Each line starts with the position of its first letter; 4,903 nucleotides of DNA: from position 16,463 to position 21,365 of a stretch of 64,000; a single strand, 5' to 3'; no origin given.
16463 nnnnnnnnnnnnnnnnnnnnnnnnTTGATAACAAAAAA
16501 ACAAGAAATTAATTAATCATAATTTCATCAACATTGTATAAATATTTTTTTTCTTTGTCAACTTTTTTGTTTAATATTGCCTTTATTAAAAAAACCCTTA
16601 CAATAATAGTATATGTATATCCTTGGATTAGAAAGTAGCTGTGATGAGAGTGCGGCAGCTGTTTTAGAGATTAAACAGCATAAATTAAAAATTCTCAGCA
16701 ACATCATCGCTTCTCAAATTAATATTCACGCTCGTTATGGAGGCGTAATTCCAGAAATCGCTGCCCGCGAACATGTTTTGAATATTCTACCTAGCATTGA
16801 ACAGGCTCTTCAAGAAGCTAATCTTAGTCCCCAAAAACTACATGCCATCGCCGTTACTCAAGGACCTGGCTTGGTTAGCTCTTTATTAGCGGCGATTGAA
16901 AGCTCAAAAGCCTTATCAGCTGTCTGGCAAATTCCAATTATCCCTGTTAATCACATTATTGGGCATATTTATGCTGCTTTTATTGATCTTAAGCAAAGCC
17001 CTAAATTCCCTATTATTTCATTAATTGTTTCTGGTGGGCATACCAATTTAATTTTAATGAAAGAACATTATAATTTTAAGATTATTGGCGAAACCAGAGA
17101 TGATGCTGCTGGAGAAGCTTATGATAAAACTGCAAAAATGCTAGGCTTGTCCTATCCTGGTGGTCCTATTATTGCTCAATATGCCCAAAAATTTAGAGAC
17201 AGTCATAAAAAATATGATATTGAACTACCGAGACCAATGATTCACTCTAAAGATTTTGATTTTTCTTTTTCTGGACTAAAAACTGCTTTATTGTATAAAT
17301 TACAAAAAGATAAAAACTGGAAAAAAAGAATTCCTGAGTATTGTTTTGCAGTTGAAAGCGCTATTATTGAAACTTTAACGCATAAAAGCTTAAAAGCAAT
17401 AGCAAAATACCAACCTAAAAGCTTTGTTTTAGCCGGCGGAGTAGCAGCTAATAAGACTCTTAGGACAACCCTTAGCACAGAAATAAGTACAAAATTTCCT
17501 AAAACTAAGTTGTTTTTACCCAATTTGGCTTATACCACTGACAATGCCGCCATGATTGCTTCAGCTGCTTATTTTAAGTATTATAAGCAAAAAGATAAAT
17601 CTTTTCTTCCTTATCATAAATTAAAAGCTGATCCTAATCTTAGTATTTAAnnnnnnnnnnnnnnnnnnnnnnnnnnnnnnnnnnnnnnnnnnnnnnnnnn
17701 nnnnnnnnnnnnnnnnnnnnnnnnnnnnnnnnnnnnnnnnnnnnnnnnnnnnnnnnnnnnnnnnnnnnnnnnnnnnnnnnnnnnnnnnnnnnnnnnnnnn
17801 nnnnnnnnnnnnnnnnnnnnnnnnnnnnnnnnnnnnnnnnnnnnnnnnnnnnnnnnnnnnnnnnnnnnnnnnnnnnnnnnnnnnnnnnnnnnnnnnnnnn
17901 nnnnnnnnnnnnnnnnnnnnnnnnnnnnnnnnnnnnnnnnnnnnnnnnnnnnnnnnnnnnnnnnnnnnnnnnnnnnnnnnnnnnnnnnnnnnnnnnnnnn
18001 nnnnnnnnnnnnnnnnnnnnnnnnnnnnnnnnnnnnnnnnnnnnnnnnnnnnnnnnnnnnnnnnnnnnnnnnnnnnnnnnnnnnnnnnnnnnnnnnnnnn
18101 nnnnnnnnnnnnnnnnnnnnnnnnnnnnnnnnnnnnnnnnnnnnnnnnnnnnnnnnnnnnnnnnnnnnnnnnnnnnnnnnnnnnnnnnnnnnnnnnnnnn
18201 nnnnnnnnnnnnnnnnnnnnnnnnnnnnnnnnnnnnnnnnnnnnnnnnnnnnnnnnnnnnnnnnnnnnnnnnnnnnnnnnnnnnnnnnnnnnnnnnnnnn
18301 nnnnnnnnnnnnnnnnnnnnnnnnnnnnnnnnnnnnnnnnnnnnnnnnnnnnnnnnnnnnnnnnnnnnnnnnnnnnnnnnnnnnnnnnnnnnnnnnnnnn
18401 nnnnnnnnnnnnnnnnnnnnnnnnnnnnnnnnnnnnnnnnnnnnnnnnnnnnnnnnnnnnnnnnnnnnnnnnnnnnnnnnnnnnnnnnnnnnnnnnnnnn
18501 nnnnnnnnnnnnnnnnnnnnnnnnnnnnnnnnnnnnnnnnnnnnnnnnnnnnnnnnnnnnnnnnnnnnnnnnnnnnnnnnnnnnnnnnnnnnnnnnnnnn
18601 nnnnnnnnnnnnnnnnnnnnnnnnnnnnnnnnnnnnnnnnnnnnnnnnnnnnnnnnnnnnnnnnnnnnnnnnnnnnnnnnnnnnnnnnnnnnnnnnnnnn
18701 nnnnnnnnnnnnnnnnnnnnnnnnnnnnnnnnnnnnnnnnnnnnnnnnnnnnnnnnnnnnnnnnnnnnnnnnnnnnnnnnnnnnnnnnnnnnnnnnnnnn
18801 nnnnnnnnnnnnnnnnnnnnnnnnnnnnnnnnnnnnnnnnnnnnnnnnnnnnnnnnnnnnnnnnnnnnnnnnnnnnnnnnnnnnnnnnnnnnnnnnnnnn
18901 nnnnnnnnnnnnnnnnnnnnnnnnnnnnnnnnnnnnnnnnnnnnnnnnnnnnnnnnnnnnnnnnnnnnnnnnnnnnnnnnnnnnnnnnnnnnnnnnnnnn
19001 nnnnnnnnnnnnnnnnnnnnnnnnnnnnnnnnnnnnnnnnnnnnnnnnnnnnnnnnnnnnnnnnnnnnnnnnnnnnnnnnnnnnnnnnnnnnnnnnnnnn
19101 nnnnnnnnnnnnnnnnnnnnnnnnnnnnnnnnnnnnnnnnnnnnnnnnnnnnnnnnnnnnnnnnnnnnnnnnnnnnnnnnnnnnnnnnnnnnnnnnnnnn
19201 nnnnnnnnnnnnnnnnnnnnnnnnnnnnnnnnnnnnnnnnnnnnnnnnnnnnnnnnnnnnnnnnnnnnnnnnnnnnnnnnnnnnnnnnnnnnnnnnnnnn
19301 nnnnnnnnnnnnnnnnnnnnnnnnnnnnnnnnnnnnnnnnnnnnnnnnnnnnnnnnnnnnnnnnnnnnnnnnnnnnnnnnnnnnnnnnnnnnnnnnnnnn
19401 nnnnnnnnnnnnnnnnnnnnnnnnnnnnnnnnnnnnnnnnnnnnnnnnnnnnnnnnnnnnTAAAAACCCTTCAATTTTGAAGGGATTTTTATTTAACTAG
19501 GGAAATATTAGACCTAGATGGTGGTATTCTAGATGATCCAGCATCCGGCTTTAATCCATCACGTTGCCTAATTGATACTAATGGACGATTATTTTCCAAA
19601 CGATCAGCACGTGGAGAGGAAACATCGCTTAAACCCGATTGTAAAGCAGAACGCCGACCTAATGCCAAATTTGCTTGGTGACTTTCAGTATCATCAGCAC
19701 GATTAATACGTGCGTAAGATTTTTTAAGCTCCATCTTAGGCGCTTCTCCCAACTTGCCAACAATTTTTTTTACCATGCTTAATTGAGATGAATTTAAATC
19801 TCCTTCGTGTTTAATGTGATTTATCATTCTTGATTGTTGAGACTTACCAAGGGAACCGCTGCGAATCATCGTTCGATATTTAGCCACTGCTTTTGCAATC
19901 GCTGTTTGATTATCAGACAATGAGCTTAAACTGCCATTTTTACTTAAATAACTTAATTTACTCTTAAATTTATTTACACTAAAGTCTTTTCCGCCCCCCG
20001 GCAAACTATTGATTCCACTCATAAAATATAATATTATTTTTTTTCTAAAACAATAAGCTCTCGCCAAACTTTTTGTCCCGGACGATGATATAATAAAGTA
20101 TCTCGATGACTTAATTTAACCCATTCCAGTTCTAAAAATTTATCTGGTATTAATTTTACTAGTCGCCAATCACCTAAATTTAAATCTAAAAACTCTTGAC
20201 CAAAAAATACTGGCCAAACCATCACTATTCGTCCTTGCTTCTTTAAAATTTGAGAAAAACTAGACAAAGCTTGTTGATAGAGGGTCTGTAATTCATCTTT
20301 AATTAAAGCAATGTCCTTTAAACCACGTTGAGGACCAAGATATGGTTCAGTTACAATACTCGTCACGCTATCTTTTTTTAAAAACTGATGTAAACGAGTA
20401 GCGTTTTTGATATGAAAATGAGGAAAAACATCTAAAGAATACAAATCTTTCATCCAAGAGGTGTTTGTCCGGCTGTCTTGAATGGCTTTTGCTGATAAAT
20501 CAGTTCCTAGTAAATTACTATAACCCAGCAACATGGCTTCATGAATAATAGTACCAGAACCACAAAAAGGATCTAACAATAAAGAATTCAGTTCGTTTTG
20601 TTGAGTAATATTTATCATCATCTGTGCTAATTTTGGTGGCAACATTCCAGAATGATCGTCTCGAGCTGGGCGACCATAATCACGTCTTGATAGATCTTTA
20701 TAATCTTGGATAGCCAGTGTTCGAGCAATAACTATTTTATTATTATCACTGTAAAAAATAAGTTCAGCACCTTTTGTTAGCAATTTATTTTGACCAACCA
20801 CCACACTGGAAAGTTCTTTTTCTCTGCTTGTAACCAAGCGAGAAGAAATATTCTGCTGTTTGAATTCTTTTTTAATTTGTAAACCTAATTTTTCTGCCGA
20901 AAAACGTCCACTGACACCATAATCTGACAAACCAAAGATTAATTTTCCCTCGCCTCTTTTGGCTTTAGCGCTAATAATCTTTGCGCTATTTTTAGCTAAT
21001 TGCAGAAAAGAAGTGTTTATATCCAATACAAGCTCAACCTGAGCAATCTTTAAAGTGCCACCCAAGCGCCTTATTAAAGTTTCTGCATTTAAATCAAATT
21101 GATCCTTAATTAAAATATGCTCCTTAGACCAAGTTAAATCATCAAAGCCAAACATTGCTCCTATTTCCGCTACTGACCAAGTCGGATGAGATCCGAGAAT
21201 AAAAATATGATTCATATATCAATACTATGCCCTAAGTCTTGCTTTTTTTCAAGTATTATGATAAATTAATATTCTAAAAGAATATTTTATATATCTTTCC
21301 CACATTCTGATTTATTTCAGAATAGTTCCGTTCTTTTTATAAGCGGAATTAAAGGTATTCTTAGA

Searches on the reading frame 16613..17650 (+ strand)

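Call 16: search_protein_families(library=pfam, proteins=[window:16613-17650:+], max_evalue=0.01)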
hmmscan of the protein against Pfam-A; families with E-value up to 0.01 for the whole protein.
window:16613-17650:+ (345 aa): 2 families
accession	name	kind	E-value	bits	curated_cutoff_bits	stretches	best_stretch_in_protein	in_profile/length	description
PF00814.31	TsaD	-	3.5e-89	299.5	24.8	1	26-316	1-263/264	tRNA N6-adenosine threonylcarbamoyltransferase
PF22521.2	HypF_C_2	-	0.0024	18.1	27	1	225-293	151-219/241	Carbamoyltransferase, Kae1-like Domain, second subdomain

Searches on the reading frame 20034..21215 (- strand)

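Call 16: search_protein_families(library=pfam, proteins=[window:20034-21215:-], max_evalue=0.01)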
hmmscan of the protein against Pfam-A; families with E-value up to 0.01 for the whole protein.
window:20034-21215:- (393 aa): 4 families
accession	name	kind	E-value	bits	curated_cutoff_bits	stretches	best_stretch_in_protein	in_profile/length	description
PF01170.24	UPF0020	-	3.9e-15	56.5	22.3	1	186-334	6-166/197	RMKL-like, methyltransferase domain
PF01555.25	N6_N4_Mtase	-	2.9e-09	37.7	26.7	1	171-246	145-217/221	DNA methylase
PF13847.12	Methyltransf_31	-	1.1e-06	28.8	27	1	213-335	7-112/145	Methyltransferase domain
PF03602.21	Cons_hypoth95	-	0.0046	17.1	24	1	200-258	32-90/182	Conserved hypothetical protein 95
